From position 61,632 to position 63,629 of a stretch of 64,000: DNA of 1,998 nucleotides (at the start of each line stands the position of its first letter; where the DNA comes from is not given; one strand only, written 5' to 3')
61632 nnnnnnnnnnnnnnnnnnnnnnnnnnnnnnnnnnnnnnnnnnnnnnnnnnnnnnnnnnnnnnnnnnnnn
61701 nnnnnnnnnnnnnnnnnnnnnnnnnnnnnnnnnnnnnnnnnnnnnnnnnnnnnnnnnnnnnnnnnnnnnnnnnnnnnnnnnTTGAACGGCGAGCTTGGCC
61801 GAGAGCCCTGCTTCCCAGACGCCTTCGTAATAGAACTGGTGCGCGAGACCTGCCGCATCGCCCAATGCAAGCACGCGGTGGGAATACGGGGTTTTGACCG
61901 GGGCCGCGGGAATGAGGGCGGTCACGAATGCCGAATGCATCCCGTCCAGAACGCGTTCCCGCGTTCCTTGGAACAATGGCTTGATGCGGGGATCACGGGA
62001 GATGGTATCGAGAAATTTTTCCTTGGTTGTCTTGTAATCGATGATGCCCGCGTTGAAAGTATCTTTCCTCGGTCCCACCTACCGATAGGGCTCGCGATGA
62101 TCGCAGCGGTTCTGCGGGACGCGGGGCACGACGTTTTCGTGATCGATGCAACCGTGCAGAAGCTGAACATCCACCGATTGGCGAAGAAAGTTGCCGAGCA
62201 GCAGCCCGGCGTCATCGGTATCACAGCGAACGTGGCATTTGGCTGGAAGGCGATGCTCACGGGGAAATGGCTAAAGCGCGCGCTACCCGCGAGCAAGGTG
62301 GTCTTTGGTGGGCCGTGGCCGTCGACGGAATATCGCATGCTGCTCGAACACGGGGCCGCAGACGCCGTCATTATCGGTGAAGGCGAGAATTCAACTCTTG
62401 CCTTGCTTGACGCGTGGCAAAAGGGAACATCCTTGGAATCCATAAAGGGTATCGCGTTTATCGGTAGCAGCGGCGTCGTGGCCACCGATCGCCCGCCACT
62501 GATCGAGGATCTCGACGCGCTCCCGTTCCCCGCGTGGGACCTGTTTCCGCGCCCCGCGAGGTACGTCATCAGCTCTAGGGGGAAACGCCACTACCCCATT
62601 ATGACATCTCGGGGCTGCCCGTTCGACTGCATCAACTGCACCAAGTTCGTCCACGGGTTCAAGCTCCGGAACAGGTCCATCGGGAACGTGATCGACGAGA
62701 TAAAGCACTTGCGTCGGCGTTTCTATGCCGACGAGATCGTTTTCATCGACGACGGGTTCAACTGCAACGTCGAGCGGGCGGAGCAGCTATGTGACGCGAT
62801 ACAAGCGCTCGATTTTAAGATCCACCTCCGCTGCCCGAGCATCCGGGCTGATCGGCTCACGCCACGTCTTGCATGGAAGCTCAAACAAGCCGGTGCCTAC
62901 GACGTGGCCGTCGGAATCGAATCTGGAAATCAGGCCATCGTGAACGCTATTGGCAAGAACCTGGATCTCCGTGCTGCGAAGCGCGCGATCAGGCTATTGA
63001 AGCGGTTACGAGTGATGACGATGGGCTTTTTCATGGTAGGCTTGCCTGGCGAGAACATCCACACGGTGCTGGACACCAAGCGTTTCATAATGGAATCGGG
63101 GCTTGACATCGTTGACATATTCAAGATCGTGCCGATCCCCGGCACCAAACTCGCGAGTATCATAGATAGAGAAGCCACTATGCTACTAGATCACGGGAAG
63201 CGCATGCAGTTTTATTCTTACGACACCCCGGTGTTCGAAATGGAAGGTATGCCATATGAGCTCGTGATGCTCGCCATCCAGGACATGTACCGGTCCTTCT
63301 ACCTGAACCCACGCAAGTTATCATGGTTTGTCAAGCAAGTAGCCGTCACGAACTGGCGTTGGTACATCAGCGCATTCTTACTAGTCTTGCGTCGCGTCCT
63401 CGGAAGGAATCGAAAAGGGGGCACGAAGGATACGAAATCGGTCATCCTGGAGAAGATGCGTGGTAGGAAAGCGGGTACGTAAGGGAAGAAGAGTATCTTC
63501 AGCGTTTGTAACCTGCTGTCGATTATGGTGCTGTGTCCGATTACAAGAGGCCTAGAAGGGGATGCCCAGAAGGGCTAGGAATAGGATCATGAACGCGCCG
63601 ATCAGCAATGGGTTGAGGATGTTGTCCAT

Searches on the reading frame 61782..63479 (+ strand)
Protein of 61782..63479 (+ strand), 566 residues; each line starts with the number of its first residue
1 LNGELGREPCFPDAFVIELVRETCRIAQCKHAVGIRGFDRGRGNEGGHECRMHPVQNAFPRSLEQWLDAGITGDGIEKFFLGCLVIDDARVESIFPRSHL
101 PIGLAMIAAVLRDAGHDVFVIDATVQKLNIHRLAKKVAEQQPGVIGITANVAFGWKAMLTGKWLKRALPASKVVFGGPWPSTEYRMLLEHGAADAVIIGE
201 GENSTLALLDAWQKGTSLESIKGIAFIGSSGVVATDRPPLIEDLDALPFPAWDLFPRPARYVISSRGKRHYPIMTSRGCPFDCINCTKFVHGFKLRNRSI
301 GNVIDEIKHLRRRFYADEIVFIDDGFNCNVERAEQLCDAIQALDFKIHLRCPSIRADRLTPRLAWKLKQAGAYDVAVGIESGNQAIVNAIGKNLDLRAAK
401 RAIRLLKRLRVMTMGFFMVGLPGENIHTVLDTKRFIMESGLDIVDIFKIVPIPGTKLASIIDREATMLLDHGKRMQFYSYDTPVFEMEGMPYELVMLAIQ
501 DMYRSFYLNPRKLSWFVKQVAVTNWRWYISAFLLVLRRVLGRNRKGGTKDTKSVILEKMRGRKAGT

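Call 40: search_protein_families(library=ncbifam, proteins=[window:61782-63479:+], max_evalue=0.001)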
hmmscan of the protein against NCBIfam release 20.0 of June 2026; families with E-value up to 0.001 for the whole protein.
window:61782-63479:+ (566 aa): 26 families (the best 25 are shown)
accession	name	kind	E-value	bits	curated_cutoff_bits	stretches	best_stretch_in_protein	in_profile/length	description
TIGR02026.1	BchE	equivalog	4.8e-53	180.7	481.35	1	96-513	17-433/497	magnesium-protoporphyrin IX monomethyl ester anaerobic oxidative cyclase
TIGR03471.1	HpnJ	equivalog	7.2e-42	143.8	577.6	1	100-520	33-446/472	hopanoid biosynthesis associated radical SAM protein HpnJ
NF038361.1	rSAM_Sden_1168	equivalog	4.7e-35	121.2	575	1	100-458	84-470/560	Sden_1168 family B12-binding radical SAM P-methyltransferase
TIGR04072.2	rSAM_ladder_B12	equivalog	1.9e-34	119.1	360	2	272-488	182-398/443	lipid biosynthesis B12-binding/radical SAM protein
TIGR04479.1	bcpD_PhpK_rSAM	subfamily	3.6e-33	114.7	600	1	129-442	98-412/504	PhpK family radical SAM P-methyltransferase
NF050148.1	rSAM_ApyD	equivalog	3.5e-32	111.6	750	1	99-477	23-406/645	RiPP biosynthesis radical SAM protein ApyD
TIGR04014.1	B12_SAM_MJ_0865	equivalog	6.2e-32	110.9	360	1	170-462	68-359/434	methyl-coenzyme M reductase glutamine C-methyltransferase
TIGR04385.1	B12_rSAM_cofa1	equivalog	4.5e-28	98.7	450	1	84-437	3-362/438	B12 lower ligand biosynthesis radical SAM protein BzaD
TIGR04367.1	HpnR_B12_rSAM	equivalog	4.2e-27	94.8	650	1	100-457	21-369/490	hopanoid C-3 methylase HpnR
NF033070.1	rSAM_AprD4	equivalog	6.9e-27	94.4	500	1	101-482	42-408/456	AprD4 family radical SAM diol-dehydratase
TIGR04013.1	B12_SAM_MJ_1487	hypoth_equivalog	1.6e-25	89.7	251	1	132-461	33-357/382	TIGR04013 family B12-binding domain/radical SAM domain-containing protein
TIGR03975.1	rSAM_ocin_1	subfamily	5.5e-24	84.6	281.85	1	128-425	115-416/606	RiPP maturation radical SAM C-methyltransferase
TIGR04295.1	B12_rSAM_oligo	hypoth_equivalog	8.1e-24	84.1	400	1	98-407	22-329/422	TIGR04295 family B12-binding domain-containing radical SAM protein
NF033712.0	B12_rSAM_KedN5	subfamily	1.2e-12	46.9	700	1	133-328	53-253/624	KedN5 family methylcobalamin-dependent radical SAM C-methyltransferase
NF040546.1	rSAM_CUAEP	equivalog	7e-12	44.8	500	1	95-441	7-343/468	CUAEP/CCAEP-tail radical SAM (seleno)protein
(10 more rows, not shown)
